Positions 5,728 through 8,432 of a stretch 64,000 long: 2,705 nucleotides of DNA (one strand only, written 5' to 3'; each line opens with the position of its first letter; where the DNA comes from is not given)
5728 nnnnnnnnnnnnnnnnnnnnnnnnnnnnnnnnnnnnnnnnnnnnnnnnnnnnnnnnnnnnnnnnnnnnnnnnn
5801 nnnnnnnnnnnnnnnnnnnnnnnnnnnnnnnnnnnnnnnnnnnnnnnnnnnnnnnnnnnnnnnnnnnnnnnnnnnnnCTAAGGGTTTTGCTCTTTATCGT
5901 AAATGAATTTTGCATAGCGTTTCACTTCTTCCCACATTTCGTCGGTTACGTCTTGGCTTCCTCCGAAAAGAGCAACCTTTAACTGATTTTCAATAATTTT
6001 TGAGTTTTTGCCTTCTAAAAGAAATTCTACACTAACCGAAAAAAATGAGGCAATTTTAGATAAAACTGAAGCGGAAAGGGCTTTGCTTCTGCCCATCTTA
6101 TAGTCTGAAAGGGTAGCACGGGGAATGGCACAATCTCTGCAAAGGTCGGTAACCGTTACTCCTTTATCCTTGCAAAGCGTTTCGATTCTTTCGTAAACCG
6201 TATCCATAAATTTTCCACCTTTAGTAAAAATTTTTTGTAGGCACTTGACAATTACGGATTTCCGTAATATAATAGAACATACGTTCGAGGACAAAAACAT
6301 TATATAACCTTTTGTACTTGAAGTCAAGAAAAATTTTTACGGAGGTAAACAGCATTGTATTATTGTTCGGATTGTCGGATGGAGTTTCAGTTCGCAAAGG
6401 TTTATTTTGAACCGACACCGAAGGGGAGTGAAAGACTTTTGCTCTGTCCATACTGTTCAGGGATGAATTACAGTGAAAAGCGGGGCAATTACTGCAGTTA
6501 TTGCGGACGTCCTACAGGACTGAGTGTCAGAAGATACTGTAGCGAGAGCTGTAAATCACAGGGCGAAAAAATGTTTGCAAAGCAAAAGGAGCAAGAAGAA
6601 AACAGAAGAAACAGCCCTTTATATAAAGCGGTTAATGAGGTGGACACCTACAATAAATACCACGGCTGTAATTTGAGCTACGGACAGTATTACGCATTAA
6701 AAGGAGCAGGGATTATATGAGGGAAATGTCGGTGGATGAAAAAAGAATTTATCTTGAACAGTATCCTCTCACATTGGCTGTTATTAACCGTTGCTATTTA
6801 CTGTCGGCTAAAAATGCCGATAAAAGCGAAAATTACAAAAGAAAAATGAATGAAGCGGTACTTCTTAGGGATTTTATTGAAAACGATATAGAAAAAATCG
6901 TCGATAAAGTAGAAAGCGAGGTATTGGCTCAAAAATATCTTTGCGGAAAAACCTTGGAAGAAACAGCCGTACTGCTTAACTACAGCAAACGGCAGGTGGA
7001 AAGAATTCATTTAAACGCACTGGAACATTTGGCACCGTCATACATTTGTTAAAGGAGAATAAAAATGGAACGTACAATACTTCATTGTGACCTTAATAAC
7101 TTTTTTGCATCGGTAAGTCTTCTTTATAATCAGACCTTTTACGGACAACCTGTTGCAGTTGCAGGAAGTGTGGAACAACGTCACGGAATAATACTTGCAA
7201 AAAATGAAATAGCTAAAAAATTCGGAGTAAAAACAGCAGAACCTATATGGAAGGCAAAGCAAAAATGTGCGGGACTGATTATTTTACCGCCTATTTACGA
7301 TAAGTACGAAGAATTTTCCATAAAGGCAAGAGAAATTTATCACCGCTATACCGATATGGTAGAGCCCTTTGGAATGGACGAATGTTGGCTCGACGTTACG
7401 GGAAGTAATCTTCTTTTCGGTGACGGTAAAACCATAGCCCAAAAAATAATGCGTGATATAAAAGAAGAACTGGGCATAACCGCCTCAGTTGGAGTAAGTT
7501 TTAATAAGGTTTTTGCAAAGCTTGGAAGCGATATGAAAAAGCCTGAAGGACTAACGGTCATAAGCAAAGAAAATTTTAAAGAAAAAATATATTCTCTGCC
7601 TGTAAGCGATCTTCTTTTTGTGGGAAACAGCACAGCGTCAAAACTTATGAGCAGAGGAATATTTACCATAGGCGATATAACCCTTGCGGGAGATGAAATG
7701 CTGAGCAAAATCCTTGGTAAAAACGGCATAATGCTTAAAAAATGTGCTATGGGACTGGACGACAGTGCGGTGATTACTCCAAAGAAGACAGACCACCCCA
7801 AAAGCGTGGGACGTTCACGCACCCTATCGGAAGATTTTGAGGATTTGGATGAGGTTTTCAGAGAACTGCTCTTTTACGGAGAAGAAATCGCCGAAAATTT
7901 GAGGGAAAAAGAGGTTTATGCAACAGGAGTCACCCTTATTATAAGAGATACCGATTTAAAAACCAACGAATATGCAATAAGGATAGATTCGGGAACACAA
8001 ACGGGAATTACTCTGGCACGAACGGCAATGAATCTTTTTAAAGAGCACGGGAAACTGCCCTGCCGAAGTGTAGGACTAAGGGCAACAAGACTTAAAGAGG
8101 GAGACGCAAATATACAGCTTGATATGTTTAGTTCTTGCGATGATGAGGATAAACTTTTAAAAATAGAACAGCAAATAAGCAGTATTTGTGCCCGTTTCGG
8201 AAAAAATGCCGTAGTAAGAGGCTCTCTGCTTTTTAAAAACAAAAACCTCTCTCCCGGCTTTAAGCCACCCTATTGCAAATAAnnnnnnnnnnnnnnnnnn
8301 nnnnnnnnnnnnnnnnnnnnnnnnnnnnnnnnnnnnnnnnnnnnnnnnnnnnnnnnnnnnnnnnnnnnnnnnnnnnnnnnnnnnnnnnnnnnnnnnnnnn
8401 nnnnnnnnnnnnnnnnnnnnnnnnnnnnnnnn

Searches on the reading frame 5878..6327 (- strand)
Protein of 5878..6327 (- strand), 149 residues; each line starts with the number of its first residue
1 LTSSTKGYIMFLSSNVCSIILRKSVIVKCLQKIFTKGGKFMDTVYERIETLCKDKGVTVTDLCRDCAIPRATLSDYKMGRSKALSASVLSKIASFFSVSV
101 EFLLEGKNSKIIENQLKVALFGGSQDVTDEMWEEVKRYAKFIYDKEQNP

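Call 65: search_protein_families(library=pfam, proteins=[window:5878-6327:-], max_evalue=0.001)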
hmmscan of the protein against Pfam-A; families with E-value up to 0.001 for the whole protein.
window:5878-6327:- (149 aa): 2 families
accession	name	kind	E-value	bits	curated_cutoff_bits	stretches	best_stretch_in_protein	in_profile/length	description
PF13443.12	HTH_26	-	1.1e-10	42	22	1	47-103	1-57/63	Cro/C1-type HTH DNA-binding domain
PF01381.28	HTH_3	-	5.9e-05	23.5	23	1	50-103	3-55/55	Helix-turn-helix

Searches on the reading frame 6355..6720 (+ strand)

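Call 4: search_protein_families(library=pfam, proteins=[window:6355-6720:+], max_evalue=0.01)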
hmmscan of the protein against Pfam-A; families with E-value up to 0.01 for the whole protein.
window:6355-6720:+ (121 aa): 2 families
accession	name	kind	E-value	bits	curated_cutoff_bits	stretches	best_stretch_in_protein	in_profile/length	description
PF20376.4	DUF6671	-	0.0031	17.7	23.8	1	31-83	153-209/217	Domain of unknown function (DUF6671)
PF18912.6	DZR_2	-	0.0059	16.9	27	0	25-64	18-54/56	Double zinc ribbon domain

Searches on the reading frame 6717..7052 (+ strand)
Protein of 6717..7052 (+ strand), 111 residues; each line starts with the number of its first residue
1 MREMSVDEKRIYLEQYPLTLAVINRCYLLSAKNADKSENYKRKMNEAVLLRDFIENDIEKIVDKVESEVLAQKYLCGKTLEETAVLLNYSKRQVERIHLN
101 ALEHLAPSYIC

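Call 4: search_protein_families(library=pfam, proteins=[window:6717-7052:+], max_evalue=0.01)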
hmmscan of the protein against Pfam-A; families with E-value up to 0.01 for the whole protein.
window:6717-7052:+ (111 aa): 2 families
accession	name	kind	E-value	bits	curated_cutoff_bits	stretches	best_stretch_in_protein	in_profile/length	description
PF04545.22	Sigma70_r4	-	3.5e-05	23.7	24.1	1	66-105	9-48/50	Sigma-70, region 4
PF08281.18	Sigma70_r4_2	-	0.0095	16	25.7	0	66-105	15-54/54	Sigma-70, region 4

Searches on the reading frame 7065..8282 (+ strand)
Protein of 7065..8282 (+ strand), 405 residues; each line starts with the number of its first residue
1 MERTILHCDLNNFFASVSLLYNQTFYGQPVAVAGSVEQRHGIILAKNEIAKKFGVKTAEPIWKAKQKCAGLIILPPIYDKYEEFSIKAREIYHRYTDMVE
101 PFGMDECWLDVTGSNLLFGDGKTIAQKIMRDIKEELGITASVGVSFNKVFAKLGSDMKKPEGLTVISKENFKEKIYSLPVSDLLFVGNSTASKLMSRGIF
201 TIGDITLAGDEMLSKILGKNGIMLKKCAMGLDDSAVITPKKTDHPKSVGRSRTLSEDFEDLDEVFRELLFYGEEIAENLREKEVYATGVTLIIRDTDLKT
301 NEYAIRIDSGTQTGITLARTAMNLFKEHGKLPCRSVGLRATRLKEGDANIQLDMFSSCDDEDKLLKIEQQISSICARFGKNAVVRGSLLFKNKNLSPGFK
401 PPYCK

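Call 4: search_protein_families(library=pfam, proteins=[window:7065-8282:+], max_evalue=0.01)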
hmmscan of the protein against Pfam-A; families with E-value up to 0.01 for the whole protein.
window:7065-8282:+ (405 aa): 4 families
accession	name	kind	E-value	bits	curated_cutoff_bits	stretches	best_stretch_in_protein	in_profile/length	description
PF00817.25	IMS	-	1.2e-40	139.3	23.2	1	8-156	1-148/148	impB/mucB/samB family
PF11799.13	IMS_C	-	9.4e-19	68.3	20.7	1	245-354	1-109/109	impB/mucB/samB family C-terminal domain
PF21999.2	IMS_HHH_1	-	0.00042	21.2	27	0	186-232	6-53/53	DNA polymerase-iota, thumb domain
PF11798.14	IMS_HHH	-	0.0065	17.1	24.4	0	169-199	2-32/32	IMS family HHH motif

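Call 59: find_encoding_contigs(protein=window:7065-8282:+, flank=4000, max_places=10)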
Protein window:7065-8282:+ (405 aa): no gene with exactly this product is on record in the collection.
